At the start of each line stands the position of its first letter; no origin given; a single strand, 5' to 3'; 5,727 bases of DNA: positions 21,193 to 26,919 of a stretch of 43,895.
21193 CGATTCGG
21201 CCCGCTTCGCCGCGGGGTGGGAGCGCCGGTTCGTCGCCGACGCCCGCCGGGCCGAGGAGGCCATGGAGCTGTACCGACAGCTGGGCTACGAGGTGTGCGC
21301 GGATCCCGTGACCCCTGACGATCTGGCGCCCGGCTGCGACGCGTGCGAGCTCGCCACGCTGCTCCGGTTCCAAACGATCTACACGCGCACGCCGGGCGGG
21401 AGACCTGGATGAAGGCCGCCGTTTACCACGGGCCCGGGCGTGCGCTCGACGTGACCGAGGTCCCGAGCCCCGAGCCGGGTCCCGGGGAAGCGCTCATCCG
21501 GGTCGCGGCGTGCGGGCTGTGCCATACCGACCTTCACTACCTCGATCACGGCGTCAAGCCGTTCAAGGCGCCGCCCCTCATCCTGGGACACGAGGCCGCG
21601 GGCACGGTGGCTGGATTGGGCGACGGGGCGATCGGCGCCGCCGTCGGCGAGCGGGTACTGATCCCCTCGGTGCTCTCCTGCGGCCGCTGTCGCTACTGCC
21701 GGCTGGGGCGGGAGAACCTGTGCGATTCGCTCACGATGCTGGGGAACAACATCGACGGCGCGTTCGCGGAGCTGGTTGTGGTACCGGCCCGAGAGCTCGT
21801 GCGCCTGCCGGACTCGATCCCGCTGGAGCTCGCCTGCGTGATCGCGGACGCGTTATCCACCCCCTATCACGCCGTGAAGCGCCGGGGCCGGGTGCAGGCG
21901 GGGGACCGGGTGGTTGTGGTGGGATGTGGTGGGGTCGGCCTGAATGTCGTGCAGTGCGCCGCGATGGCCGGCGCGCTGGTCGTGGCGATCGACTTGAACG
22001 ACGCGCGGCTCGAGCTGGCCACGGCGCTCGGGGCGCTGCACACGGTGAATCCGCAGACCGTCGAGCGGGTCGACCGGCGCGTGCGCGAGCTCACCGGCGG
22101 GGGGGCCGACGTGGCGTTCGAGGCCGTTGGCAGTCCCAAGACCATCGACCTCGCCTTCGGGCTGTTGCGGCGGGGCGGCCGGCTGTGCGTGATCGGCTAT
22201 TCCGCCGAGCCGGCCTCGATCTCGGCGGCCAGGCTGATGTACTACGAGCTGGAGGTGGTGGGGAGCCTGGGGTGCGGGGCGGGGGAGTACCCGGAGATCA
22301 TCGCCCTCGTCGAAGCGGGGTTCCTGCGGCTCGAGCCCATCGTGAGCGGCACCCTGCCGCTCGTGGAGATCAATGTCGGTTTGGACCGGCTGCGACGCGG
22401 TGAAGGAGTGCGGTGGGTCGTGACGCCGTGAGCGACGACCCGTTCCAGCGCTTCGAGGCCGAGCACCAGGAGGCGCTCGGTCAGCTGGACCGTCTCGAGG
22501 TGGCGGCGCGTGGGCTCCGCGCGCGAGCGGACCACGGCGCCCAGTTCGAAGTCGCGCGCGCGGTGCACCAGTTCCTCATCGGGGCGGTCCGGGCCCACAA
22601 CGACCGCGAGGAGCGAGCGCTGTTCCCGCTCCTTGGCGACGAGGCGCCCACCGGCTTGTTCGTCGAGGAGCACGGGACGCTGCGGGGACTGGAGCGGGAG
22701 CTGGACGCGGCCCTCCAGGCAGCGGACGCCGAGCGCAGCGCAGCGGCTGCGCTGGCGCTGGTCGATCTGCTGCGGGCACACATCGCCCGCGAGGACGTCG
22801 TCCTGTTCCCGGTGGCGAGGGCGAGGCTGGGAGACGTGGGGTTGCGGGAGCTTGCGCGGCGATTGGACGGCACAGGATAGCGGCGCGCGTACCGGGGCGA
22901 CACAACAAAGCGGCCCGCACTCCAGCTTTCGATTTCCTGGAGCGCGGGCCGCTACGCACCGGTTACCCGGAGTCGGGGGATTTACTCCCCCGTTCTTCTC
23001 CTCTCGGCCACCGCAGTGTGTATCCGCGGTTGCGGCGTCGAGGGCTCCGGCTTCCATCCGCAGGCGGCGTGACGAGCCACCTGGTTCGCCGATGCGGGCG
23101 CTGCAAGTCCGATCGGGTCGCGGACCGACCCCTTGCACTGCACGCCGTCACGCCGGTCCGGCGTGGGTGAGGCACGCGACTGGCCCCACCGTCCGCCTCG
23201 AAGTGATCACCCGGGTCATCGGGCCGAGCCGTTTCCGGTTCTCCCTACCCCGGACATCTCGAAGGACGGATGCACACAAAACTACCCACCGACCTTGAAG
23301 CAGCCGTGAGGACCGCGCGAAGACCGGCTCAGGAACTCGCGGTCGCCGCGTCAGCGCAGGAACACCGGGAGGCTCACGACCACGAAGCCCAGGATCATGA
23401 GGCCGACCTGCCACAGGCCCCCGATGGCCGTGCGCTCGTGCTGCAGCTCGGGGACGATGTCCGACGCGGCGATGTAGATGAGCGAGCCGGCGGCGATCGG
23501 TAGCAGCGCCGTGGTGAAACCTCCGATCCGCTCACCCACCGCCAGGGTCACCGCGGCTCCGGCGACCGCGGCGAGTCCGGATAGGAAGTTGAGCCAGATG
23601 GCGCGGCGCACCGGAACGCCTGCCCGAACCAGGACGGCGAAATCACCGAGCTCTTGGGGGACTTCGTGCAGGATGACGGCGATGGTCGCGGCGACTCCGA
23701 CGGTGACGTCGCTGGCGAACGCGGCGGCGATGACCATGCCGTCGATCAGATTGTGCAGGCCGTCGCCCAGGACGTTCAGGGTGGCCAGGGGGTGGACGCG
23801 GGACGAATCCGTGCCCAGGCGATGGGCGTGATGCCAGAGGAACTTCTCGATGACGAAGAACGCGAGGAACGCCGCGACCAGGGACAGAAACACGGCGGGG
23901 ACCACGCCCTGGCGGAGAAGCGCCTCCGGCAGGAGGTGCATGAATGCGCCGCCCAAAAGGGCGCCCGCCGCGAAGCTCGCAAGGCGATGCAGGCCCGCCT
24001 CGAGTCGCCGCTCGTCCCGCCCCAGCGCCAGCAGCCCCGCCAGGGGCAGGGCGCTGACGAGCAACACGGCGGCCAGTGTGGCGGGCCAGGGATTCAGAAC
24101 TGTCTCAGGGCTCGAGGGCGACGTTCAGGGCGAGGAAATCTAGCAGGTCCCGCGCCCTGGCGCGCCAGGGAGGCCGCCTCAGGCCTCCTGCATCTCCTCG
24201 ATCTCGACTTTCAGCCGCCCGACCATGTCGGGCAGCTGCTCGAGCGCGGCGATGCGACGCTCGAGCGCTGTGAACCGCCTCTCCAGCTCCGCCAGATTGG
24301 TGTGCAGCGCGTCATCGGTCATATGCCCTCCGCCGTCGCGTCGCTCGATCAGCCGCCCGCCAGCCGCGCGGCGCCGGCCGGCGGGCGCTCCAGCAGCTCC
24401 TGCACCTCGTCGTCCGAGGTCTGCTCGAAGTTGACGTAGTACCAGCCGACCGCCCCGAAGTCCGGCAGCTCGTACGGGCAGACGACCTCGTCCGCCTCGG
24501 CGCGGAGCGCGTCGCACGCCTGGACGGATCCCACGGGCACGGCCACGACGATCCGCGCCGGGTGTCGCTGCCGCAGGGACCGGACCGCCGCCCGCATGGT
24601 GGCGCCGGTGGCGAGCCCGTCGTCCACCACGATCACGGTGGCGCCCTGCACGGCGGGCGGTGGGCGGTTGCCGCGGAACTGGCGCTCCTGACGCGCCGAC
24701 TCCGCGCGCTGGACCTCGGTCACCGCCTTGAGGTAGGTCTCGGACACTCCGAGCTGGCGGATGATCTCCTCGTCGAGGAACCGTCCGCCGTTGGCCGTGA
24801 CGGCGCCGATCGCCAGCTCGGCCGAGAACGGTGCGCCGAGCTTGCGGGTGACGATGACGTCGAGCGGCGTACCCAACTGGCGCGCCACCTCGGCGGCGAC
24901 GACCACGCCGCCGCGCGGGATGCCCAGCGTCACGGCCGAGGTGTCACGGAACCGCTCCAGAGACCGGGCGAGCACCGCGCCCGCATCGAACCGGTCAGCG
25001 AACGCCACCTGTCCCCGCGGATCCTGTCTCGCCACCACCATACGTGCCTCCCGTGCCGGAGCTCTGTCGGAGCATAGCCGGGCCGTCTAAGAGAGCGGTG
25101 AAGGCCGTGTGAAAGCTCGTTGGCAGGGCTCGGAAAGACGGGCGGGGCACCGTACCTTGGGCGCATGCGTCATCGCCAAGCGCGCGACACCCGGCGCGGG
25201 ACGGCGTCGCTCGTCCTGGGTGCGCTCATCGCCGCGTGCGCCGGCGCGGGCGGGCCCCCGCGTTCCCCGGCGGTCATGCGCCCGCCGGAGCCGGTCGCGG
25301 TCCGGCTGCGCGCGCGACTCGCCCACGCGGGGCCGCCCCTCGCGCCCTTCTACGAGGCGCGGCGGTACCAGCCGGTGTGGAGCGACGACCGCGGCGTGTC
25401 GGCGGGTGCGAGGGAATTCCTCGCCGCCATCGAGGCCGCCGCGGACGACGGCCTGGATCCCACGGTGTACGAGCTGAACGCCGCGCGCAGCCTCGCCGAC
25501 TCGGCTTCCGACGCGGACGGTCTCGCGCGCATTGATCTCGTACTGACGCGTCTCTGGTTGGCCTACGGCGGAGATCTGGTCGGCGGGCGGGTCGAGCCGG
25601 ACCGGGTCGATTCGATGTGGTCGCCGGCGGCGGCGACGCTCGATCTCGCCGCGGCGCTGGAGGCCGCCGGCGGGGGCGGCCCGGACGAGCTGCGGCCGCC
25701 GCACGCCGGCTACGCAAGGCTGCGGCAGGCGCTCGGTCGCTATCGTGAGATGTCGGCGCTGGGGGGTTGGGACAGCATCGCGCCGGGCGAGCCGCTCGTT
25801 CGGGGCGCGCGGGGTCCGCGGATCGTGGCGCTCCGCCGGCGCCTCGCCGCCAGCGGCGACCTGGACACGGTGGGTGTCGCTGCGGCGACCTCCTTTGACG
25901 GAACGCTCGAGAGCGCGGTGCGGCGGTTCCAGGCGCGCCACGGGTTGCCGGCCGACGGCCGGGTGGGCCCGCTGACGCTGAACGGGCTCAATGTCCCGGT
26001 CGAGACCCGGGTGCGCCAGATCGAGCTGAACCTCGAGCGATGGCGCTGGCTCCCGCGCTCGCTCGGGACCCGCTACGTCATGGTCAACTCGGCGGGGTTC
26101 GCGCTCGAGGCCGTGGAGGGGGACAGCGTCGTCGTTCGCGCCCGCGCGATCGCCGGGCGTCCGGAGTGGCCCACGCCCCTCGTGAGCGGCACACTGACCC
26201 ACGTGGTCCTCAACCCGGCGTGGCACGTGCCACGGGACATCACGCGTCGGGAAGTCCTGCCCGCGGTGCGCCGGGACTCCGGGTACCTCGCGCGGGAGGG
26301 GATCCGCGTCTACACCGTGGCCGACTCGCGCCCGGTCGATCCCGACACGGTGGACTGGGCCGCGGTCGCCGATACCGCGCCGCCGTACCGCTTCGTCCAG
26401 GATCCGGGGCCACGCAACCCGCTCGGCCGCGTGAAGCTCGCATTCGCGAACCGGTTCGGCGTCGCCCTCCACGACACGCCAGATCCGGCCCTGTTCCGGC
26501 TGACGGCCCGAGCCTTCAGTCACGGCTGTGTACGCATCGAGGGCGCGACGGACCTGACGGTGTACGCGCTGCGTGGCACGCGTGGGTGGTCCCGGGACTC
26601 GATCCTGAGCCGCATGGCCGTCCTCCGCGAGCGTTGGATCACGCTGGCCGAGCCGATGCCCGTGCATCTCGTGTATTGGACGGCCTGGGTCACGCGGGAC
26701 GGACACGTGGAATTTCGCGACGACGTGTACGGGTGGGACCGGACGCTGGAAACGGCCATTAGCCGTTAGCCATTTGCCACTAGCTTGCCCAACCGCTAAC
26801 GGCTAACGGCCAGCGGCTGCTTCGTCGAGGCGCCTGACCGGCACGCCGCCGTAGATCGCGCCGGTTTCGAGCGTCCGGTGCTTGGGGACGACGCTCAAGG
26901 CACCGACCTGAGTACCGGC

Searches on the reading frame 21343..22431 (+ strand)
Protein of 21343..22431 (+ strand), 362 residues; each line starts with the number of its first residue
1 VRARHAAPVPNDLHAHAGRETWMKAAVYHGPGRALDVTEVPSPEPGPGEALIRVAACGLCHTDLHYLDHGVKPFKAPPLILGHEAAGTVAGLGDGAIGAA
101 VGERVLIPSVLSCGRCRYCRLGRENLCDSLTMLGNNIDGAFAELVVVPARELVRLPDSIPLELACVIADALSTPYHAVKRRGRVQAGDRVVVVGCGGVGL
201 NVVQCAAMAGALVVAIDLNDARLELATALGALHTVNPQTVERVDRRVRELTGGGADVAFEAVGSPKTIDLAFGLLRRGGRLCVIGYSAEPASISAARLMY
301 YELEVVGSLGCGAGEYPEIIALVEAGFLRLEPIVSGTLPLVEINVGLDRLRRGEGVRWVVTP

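Call 34: search_protein_families(library=pfam, proteins=[window:21343-22431:+], max_evalue=0.01)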
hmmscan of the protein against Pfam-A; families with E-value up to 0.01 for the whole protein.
window:21343-22431:+ (362 aa): 6 families
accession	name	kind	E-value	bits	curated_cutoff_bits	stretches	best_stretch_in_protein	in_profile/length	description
PF00107.32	ADH_zinc_N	-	1.7e-33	115.8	31.8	1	197-324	1-128/129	Zinc-binding dehydrogenase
PF08240.17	ADH_N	-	7.1e-31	107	23.5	1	46-157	1-104/104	Alcohol dehydrogenase GroES-like domain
PF13602.12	ADH_zinc_N_2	-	8.4e-06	27.2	27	1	229-351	1-124/134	Zinc-binding dehydrogenase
PF01262.27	AlaDh_PNT_C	-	0.00013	21.9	23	1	185-241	24-84/214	Alanine dehydrogenase/PNT, C-terminal domain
PF03721.20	UDPG_MGDP_dh_N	-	0.0053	16.8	27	1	189-243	2-55/187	UDP-glucose/GDP-mannose dehydrogenase family, NAD binding domain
PF02737.24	3HCDH_N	-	0.0088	16.4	22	0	190-228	2-40/180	3-hydroxyacyl-CoA dehydrogenase, NAD binding domain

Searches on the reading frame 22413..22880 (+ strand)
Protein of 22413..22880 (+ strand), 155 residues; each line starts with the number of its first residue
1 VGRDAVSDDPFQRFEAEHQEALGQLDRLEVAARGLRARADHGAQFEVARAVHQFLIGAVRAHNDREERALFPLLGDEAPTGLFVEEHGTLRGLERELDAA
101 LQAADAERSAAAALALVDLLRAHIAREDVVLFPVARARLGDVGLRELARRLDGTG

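Call 34: search_protein_families(library=pfam, proteins=[window:22413-22880:+], max_evalue=0.01)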
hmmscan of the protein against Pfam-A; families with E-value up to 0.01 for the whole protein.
window:22413-22880:+ (155 aa): 1 family
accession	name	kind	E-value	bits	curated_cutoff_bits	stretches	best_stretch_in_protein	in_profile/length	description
PF01814.28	Hemerythrin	-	1.2e-14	55.3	25.3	1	10-134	2-126/127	Hemerythrin HHE cation binding domain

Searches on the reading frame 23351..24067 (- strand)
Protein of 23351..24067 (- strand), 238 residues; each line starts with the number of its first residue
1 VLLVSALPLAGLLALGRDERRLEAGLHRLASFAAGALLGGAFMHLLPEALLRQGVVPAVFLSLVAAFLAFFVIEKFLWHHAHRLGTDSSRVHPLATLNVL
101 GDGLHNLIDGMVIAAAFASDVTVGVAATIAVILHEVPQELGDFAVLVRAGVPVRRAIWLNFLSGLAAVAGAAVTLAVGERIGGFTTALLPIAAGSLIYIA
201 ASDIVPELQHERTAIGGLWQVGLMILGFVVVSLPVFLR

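Call 34: search_protein_families(library=pfam, proteins=[window:23351-24067:-], max_evalue=0.01)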
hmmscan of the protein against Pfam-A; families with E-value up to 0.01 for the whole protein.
window:23351-24067:- (238 aa): 1 family
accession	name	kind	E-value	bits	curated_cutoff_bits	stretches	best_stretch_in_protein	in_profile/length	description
PF02535.28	Zip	-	4.9e-36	125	35.1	2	85-233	168-321/323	ZIP Zinc transporter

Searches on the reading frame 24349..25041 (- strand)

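Call 6: search_protein_families(library=pfam, proteins=[window:24349-25041:-])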
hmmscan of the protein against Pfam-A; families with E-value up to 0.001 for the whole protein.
window:24349-25041:- (230 aa): 3 families
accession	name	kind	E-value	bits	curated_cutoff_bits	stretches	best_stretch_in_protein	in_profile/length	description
PF00156.33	Pribosyltran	-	5.1e-18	65.3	26.3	1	31-184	26-136/158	Phosphoribosyl transferase domain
PF14681.12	UPRTase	-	9.3e-07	29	27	1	111-186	99-175/206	Uracil phosphoribosyltransferase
PF15609.12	PRTase_2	-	0.00072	19.6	28.8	0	132-170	118-156/188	Phosphoribosyl transferase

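Call 30: search_protein_families(library=ncbifam, proteins=[window:24349-25041:-], max_evalue=0.00001)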
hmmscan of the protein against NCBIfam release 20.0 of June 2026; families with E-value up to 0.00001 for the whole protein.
window:24349-25041:- (230 aa): 9 families
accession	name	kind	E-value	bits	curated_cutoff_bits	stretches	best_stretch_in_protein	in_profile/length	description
NF003545.0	PRK05205.1-1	equivalog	2.8e-08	33.4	140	1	83-168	37-125/171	bifunctional pyr operon transcriptional regulator/uracil phosphoribosyltransferase PyrR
TIGR01251.1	ribP_PPkin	subfamily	3.5e-08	32.7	113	1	127-169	204-246/309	ribose-phosphate diphosphokinase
NF002620.0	PRK02277.1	subfamily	6.6e-08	32.4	115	0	129-168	137-176/201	orotate phosphoribosyltransferase-like protein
NF001097.0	PRK00129.1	equivalog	1.4e-07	31.5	114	1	109-186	101-177/209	uracil phosphoribosyltransferase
NF003549.0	PRK05205.1-5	equivalog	3.9e-07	29.7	138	0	115-167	81-134/182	bifunctional pyr operon transcriptional regulator/uracil phosphoribosyltransferase PyrR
TIGR01091.1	upp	equivalog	8.7e-07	28.8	208.35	1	110-186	100-175/207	uracil phosphoribosyltransferase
NF045507.1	transregGfcR_Halo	equivalog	1.2e-06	28.2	300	0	128-164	148-184/215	transcriptional regulator GfcR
NF006605.0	PRK09162.1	equivalog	1.3e-06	28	181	0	125-171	90-136/183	hypoxanthine-guanine phosphoribosyltransferase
NF003547.0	PRK05205.1-3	equivalog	8.1e-06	25.8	230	0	125-170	101-147/194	bifunctional pyr operon transcriptional regulator/uracil phosphoribosyltransferase PyrR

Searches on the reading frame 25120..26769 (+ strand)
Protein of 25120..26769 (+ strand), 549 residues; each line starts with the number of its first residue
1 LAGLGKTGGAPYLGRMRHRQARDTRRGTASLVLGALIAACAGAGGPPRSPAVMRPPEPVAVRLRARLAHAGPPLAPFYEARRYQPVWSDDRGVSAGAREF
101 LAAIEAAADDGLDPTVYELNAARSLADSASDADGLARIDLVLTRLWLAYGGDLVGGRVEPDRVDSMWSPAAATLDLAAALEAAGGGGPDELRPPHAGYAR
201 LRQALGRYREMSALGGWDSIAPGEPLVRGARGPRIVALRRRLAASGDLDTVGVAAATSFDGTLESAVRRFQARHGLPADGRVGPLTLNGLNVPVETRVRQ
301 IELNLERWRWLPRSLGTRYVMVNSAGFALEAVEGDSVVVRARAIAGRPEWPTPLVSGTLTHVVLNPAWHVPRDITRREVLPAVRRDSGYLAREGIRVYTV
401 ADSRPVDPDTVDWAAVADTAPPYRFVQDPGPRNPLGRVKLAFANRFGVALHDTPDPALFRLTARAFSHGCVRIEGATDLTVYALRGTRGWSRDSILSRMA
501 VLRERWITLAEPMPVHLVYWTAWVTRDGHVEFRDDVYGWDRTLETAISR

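Call 7: search_protein_families(library=pfam, proteins=[window:25120-26769:+])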
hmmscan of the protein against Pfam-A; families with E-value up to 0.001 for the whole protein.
window:25120-26769:+ (549 aa): 3 families
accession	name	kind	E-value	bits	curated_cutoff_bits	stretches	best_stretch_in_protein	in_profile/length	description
PF20142.4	Scaffold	-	6.3e-30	105.1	24.6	1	74-205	3-139/139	Scaffold domain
PF03734.19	YkuD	-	8.6e-18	65.7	23.4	1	318-487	2-142/146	L,D-transpeptidase catalytic domain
PF01471.23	PG_binding_1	-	5.4e-12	46.2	23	1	231-288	1-55/57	Putative peptidoglycan binding domain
